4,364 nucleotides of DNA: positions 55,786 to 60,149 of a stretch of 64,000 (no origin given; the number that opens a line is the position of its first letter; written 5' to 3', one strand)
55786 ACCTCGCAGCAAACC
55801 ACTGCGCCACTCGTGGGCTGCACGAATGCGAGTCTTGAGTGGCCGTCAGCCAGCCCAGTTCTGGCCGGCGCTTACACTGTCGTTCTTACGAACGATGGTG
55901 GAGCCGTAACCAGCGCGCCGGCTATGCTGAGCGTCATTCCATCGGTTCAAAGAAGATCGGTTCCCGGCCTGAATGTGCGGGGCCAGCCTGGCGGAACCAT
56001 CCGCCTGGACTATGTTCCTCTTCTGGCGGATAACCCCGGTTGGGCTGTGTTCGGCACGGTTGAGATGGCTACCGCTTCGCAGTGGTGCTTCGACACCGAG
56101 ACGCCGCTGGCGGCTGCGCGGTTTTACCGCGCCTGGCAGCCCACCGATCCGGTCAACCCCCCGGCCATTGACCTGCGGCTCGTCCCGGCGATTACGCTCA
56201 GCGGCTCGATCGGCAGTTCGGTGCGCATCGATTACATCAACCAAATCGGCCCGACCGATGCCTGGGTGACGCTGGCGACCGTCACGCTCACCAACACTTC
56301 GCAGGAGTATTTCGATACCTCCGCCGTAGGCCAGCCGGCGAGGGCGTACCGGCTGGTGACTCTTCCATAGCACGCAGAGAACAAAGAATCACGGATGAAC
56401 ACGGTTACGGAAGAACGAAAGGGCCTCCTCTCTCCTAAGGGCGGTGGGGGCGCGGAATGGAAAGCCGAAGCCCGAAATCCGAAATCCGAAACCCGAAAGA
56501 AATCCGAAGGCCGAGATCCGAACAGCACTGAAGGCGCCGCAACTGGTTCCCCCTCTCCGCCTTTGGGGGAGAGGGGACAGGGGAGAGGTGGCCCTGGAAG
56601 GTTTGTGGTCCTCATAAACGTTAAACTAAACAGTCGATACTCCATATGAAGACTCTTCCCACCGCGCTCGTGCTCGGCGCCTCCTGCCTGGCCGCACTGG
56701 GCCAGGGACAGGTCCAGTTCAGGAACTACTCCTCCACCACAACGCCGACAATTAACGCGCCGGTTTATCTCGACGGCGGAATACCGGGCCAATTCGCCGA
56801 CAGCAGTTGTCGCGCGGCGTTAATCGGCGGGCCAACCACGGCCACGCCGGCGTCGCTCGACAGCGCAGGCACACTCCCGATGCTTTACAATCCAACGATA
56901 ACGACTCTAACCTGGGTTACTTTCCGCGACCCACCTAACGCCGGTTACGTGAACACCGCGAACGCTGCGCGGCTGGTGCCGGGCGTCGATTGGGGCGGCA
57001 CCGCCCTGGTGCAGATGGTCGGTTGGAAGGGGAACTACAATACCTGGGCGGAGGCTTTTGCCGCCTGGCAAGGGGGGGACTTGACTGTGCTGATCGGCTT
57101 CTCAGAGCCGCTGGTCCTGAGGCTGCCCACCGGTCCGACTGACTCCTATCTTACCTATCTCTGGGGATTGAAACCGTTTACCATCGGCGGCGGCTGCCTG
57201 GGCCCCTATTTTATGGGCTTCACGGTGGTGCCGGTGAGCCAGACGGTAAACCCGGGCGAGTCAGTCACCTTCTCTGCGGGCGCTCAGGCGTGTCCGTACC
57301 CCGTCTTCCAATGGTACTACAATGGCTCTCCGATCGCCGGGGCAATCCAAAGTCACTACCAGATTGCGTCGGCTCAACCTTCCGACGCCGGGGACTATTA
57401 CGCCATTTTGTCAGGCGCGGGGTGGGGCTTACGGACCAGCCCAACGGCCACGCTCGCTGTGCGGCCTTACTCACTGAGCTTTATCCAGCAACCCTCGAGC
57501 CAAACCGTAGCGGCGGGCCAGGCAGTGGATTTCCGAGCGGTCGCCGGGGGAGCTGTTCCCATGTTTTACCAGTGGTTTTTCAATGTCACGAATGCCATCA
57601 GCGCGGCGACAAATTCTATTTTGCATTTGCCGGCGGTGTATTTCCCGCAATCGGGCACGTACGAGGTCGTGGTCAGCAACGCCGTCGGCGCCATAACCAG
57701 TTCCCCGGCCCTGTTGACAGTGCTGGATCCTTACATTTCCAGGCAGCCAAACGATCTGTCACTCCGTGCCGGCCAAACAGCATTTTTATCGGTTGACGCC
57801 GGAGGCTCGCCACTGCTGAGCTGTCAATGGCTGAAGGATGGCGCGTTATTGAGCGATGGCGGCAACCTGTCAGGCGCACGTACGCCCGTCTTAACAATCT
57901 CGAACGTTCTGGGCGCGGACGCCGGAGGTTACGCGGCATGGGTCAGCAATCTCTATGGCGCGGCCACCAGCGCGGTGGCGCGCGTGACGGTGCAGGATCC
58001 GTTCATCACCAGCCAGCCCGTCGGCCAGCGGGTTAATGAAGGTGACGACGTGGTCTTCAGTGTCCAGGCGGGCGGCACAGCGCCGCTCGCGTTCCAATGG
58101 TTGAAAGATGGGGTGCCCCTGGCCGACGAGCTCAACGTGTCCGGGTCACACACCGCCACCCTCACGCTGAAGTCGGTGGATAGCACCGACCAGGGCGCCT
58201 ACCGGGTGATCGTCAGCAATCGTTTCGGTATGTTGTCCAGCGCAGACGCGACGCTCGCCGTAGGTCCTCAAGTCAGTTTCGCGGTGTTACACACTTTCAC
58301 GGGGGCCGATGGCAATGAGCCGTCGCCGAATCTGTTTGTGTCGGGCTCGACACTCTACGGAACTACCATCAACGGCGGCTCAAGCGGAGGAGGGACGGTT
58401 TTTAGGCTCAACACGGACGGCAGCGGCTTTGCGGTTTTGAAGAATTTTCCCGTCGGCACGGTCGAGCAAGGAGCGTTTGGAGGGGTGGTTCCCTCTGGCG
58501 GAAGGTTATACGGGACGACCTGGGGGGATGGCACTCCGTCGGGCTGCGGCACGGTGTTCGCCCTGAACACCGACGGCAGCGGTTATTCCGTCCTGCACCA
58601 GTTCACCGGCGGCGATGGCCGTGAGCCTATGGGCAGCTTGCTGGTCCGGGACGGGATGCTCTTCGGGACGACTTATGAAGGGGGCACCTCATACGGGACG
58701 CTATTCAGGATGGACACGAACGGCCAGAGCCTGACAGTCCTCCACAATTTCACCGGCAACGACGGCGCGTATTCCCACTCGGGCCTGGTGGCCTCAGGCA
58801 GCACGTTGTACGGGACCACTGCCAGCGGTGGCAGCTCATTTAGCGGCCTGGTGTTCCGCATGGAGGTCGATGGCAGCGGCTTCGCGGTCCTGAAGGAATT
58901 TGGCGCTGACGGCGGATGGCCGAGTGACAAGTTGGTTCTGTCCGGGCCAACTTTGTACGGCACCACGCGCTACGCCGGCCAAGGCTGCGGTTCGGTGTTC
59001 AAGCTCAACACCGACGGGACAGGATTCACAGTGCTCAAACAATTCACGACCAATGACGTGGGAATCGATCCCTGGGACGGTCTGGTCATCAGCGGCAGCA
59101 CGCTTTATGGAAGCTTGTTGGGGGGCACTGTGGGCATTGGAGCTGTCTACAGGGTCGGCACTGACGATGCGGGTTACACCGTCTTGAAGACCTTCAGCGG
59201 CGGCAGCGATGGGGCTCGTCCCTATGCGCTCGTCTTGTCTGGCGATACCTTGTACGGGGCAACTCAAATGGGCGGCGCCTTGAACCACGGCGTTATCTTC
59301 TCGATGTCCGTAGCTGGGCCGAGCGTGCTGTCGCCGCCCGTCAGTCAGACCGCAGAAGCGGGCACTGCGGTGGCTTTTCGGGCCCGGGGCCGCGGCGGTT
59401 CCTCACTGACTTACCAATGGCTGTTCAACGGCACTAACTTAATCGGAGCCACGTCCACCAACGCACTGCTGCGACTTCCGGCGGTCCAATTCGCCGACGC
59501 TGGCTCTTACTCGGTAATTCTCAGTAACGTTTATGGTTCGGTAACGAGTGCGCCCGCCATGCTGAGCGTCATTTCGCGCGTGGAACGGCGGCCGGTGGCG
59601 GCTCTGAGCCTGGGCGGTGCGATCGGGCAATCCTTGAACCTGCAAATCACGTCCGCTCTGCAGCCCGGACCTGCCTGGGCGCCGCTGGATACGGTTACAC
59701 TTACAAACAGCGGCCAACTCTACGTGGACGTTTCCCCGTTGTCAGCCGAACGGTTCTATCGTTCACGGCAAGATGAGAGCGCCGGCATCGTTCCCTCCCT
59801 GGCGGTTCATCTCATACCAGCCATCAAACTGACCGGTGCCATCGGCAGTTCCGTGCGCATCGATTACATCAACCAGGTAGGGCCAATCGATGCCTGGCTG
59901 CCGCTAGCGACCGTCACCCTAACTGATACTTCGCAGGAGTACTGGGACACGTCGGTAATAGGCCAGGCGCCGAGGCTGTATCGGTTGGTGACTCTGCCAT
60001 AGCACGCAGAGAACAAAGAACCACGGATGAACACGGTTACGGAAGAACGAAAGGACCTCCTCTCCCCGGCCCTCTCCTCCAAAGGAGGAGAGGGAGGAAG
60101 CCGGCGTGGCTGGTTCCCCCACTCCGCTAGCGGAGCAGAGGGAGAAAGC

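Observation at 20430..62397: Common ~100-aa C-terminal domain ending ...YR(L/V)xxxP-COOH on proteins with unrelated cargo: candidate unrecognised sorting/anchoring signal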

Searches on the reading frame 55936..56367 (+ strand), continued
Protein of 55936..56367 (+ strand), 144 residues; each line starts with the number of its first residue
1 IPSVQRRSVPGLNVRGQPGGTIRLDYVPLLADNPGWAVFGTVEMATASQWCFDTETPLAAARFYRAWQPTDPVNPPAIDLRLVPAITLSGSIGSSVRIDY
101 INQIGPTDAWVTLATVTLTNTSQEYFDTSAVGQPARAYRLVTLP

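Call 71: fold_search(model_id=the predicted structure, library=viral)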
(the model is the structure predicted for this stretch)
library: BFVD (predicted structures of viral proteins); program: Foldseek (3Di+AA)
matches with E <= 10: 873; with E <= 0.001: 0
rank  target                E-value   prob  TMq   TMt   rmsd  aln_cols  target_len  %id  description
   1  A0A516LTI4            4.5e-02  0.25  0.24  0.14  18.8       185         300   10  (no name in the UniProt tables at hand)
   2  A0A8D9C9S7            6.2e-02  0.69  0.31  0.18  14.2       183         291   11  Putative Fn3-like protein [uncultured marine phage]
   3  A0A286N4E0            7.7e-02  0.20  0.23  0.07  16.1       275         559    7  Minor tail protein [Arthrobacter phage Molivia]
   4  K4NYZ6                9.0e-02  0.10  0.12  0.08  19.0       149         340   11  (no name in the UniProt tables at hand)
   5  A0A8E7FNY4            1.2e-01  0.47  0.27  0.08  13.8       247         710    9  (no name in the UniProt tables at hand)
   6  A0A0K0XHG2            1.2e-01  0.03  0.11  0.06  24.1       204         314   10  Envelope protein E2 (Fragment) [Chikungunya virus]
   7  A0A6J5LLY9            1.4e-01  0.77  0.30  0.34   8.3        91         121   16  Uncharacterized protein (Fragment) [uncultured Caudovirales phage]
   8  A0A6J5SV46            1.5e-01  0.38  0.27  0.09  20.4       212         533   11  Collagen triple helix repeat [uncultured Caudovirales phage]
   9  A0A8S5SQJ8            1.5e-01  0.57  0.32  0.12  15.9       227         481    9  Uncharacterized protein [Siphoviridae sp. ctJyX12]
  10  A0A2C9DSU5            1.5e-01  0.28  0.26  0.15  12.1       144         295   12  Concanavalin-like [Western grey kangaroopox virus]
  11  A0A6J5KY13            1.5e-01  0.18  0.25  0.06  15.8       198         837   10  Uncharacterized protein [uncultured Caudovirales phage]
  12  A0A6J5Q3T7            1.5e-01  0.18  0.22  0.03  17.3       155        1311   10  Uncharacterized protein [uncultured Caudovirales phage]
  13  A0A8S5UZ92            1.7e-01  0.13  0.18  0.11  14.4       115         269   16  Uncharacterized protein [Siphoviridae sp. ctPNJ4]
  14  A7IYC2                1.9e-01  0.08  0.18  0.09  18.0       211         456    8  Gp51 [Corynebacterium phage P1201]
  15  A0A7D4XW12            1.9e-01  0.06  0.14  0.06  20.4       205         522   11  (no name in the UniProt tables at hand)
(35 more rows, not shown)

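Call 79: list_cluster_members(proteins=[P0121, P0123, P0124, P0126, P0127, P0131, P0158, P0163, P0230, P0122])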
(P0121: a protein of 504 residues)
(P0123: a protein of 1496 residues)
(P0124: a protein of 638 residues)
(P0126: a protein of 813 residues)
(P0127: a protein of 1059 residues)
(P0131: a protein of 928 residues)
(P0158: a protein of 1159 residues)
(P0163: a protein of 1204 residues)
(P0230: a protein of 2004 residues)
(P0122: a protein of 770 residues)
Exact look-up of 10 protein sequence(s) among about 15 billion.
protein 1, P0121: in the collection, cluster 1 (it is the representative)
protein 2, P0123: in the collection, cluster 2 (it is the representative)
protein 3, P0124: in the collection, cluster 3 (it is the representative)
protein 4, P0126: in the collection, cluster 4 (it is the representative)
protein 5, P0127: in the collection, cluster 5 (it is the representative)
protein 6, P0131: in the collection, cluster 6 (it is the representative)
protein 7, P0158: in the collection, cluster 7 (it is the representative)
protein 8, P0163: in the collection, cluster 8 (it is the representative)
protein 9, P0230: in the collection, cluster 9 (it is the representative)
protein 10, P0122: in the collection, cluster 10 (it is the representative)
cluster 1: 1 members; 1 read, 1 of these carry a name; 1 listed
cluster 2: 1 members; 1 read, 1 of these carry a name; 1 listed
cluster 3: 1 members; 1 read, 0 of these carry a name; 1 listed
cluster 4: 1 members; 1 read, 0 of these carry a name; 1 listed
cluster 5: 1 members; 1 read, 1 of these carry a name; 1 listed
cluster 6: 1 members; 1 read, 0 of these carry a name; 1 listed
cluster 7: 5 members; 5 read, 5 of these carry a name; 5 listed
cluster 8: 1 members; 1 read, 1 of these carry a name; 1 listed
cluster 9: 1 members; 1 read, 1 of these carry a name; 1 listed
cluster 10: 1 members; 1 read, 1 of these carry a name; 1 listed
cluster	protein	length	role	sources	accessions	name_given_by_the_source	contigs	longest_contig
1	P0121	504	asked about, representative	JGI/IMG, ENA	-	hypothetical protein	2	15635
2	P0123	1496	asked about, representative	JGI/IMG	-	hypothetical protein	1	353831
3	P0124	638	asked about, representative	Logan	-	-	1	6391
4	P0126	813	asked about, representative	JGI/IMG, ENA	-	-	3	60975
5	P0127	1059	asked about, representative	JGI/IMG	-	hypothetical protein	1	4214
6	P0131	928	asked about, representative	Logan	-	-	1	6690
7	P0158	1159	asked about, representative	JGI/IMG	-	alpha-tubulin suppressor-like RCC1 family protein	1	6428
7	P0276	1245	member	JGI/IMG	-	alpha-tubulin suppressor-like RCC1 family protein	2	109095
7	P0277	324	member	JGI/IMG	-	hypothetical protein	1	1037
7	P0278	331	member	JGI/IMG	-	hypothetical protein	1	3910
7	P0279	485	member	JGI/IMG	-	hypothetical protein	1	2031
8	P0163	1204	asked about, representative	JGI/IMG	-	hypothetical protein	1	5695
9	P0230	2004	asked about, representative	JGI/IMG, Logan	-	uncharacterized delta-60 repeat protein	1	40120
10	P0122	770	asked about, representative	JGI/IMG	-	probable HAF family extracellular repeat protein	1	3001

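Call 81: search_protein_families(library=pfam, proteins=[L011:1454-2086:+, L078:3032-3643:+, L022:490-2067:+, L019:575-2158:+], max_evalue=1)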
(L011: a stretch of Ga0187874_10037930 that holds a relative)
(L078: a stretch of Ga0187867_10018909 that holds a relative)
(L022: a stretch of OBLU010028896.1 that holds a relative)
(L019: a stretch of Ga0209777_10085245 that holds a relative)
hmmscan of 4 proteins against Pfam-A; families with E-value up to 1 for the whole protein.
L011:1454-2086:+ (211 aa): 2 families
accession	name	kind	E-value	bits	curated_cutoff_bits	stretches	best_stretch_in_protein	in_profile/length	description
PF07589.16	PEP-CTERM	-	2.2e-05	24.8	20.7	1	187-211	1-24/24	PEP-CTERM motif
PF18205.6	VPDSG-CTERM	-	0.13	12.6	25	1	194-211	9-26/26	VPDSG-CTERM motif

L078:3032-3643:+ (204 aa): 1 family
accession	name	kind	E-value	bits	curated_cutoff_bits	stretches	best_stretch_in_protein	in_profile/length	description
PF07589.16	PEP-CTERM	-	0.0001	22.7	20.7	1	182-203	3-24/24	PEP-CTERM motif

L022:490-2067:+ (526 aa): 6 families
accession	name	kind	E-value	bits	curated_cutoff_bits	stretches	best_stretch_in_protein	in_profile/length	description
PF13927.12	Ig_3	-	1.7e-21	76.9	30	2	300-368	1-78/78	Immunoglobulin domain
PF07679.22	I-set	-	1.6e-14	54.2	23.7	2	301-375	1-84/90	Immunoglobulin I-set domain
PF13895.12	Ig_2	-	1.9e-12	47.7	27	2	212-282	3-71/79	Immunoglobulin domain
PF00047.31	ig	-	2.5e-07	31.3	21.8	1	217-277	2-73/81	Immunoglobulin domain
PF00801.26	PKD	-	0.055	13.9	23.5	0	210-257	1-44/80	PKD domain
PF14200.12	RicinB_lectin_2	-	0.14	13.3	25.6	1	124-160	12-43/89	Ricin-type beta-trefoil lectin domain-like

L019:575-2158:+ (528 aa): 5 families
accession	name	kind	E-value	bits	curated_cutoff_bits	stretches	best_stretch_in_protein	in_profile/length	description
PF13927.12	Ig_3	-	3.9e-23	82.2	30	2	301-370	2-78/78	Immunoglobulin domain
PF07679.22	I-set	-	6.9e-15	55.3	23.7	2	302-377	2-84/90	Immunoglobulin I-set domain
PF13895.12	Ig_2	-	5e-09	36.7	27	2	212-296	8-78/79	Immunoglobulin domain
PF00047.31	ig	-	5.9e-07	30.1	21.8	2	311-374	4-76/81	Immunoglobulin domain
PF07686.23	V-set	-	2.6e-06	28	26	1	344-370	68-94/109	Immunoglobulin V-set domain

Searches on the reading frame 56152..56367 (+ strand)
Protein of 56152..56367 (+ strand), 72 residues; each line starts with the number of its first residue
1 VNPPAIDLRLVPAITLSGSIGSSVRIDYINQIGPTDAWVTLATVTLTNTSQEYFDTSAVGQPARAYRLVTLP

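Call 14: find_related_loci(query=window:56152-56367:+, collection=genome_contigs, flank=10000)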
Query seq(72 aa) (72 aa) in genome_contigs; peptide patterns used: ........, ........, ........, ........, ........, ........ (x = any residue, [..] = any of these).
598 stretches matched a pattern (row limit reached: there are more); 11 encode a relative of the query (tblastn E <= 1e-3); 10 distinct loci.
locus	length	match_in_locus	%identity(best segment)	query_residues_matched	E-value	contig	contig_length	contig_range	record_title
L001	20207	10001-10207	68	4-72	6e-32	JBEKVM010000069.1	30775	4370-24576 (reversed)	MAG: Verrucomicrobiota bacterium isolate SPRUCE 604 SPRUCE_604_69, whole genome shotgun sequence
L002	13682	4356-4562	70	4-72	2e-27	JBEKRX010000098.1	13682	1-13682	MAG: Verrucomicrobiota bacterium isolate SPRUCE 520 SPRUCE_520_98, whole genome shotgun sequence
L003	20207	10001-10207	68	4-72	1e-26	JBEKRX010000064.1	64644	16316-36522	MAG: Verrucomicrobiota bacterium isolate SPRUCE 520 SPRUCE_520_64, whole genome shotgun sequence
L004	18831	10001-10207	67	4-72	1e-26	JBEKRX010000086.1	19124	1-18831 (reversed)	MAG: Verrucomicrobiota bacterium isolate SPRUCE 520 SPRUCE_520_86, whole genome shotgun sequence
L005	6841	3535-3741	67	4-72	2e-26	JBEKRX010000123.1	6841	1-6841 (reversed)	MAG: Verrucomicrobiota bacterium isolate SPRUCE 520 SPRUCE_520_123, whole genome shotgun sequence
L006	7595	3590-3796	65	4-72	4e-25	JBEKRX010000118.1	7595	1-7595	MAG: Verrucomicrobiota bacterium isolate SPRUCE 520 SPRUCE_520_118, whole genome shotgun sequence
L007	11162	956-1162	65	4-72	5e-25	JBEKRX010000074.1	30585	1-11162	MAG: Verrucomicrobiota bacterium isolate SPRUCE 520 SPRUCE_520_74, whole genome shotgun sequence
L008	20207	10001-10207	65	4-72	9e-25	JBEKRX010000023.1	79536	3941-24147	MAG: Verrucomicrobiota bacterium isolate SPRUCE 520 SPRUCE_520_23, whole genome shotgun sequence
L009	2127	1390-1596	57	4-72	1e-22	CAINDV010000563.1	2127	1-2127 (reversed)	MAG: uncultured Verrucomicrobia bacterium isolate Loclat_bin-20771 genome assembly, contig: bin-20771:0563/1379, whole g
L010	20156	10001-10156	75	21-72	3e-21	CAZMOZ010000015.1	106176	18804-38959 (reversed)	MAG TPA_asm: uncultured Verrucomicrobiota bacterium isolate binchicken_co107_126 genome assembly, contig: NODE_420_lengt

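Call 48: search_protein_families(library=pfam, proteins=[window:56152-56367:+], max_evalue=10)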
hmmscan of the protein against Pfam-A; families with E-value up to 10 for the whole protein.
seq(72 aa): 0 families

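Call 55: search_protein_families(library=ncbifam, proteins=[L010:15539-19717:-, L008:3806-7585:+], max_evalue=0.01)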
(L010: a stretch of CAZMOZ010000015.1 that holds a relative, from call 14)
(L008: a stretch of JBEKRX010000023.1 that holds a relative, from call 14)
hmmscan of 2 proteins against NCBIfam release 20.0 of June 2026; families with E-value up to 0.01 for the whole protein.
L010:15539-19717:- (1393 aa): 1 family
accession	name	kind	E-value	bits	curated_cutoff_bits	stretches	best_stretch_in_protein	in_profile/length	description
NF038353.1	FxLYD_dom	domain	0.0041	17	23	0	181-211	6-37/71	FxLYD domain-containing protein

L008:3806-7585:+ (1260 aa): 7 families
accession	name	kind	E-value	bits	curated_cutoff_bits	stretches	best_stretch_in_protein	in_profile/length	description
NF035926.1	scyF_NHL_VPEP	equivalog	3.2e-96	322.8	350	7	451-599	138-271/376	scytonemin biosynthesis PEP-CTERM protein ScyF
NF033206.1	ScyE_fam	subfamily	2.4e-45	155.5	80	5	902-1056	5-180/333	ScyD/ScyE family protein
NF047494.1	Lepto_SBBP_lipo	equivalog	4.5e-31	108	400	4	413-600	132-331/466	SBBP repeat beta-propeller lipoprotein, LipL53 family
TIGR02604.1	Piru_Ver_Nterm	subfamily_domain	2.4e-14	53.5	122.2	1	571-764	180-345/367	PVC-type heme-binding CxxCH protein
NF047780.1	LIC12708_fam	subfamily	1.8e-12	46.9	150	0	531-599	67-144/391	LIC_12708 family protein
NF004376.0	PRK05740.2-1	equivalog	0.0001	22.2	162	0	415-466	36-84/138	preprotein translocase subunit SecE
NF041321.1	Alpha-amyl_MalA_Halo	equivalog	0.00032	19.2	875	1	1109-1193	11-91/666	alpha-amylase MalA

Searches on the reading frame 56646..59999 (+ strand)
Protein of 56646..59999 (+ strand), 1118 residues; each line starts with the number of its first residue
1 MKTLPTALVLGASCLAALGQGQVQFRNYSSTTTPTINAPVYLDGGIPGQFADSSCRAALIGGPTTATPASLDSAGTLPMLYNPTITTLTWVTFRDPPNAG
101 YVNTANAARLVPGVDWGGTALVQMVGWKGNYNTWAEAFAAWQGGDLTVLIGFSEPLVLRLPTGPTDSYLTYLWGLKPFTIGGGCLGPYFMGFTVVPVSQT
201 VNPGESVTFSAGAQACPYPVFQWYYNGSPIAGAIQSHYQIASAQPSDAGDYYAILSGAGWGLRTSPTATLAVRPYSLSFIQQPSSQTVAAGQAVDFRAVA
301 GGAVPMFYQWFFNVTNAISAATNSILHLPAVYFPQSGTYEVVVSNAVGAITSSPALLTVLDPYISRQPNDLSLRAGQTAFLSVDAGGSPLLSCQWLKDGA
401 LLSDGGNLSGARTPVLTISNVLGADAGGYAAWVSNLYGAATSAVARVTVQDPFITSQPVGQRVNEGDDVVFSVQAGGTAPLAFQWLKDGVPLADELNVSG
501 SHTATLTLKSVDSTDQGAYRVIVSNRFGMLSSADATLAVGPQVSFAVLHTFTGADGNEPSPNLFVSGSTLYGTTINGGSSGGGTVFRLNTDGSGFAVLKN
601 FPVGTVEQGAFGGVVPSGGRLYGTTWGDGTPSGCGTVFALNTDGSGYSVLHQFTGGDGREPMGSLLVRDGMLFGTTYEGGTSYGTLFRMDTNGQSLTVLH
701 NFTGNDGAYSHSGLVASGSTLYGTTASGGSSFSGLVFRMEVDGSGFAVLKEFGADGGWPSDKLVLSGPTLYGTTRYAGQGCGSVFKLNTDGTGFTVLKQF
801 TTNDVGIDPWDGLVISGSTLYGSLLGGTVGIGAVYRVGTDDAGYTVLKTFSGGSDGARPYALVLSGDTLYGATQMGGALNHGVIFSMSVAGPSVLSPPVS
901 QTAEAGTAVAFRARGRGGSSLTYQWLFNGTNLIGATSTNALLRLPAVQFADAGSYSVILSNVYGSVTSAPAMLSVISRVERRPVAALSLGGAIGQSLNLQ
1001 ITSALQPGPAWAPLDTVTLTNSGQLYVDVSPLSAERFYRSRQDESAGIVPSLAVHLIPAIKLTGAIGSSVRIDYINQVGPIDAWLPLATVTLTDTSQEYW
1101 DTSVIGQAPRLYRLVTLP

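Call 4: search_protein_families(library=pfam, proteins=[window:56646-59999:+], max_evalue=0.1)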
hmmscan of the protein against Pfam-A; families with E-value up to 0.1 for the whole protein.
window:56646-59999:+ (1118 aa): 7 families
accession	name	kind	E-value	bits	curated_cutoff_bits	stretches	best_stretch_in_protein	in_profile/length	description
PF13927.12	Ig_3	-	3.6e-48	162.4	30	5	452-525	2-78/78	Immunoglobulin domain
PF07679.22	I-set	-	3.6e-46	155.6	23.7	5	453-539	2-90/90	Immunoglobulin I-set domain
PF13895.12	Ig_2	-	3.9e-23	81.9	27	3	452-539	2-79/79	Immunoglobulin domain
PF00047.31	ig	-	1.1e-11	45.3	21.8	0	901-964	3-75/81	Immunoglobulin domain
PF00801.26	PKD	-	1.2e-06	28.9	23.5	1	900-959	8-63/80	PKD domain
PF16706.11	Izumo-Ig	-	0.0029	18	26.7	0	925-965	34-74/88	Izumo-like Immunoglobulin domain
PF07686.23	V-set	-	0.058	14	26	0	501-527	70-96/109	Immunoglobulin V-set domain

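Call 5: search_protein_families(library=ncbifam, proteins=[window:56646-59999:+], max_evalue=0.1)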
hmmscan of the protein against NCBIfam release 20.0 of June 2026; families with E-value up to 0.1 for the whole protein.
window:56646-59999:+ (1118 aa): 2 families
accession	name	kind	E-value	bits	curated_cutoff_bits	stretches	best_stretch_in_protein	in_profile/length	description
TIGR03803.2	Gloeo_Verruco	domain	8e-59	195.2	44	7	658-706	1-50/50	choice-of-anchor tandem repeat GloVer-containing protein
NF053753.1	TK0271_fam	exception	0.042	14.1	130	1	956-1026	15-79/89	TK0271 family transcriptional activator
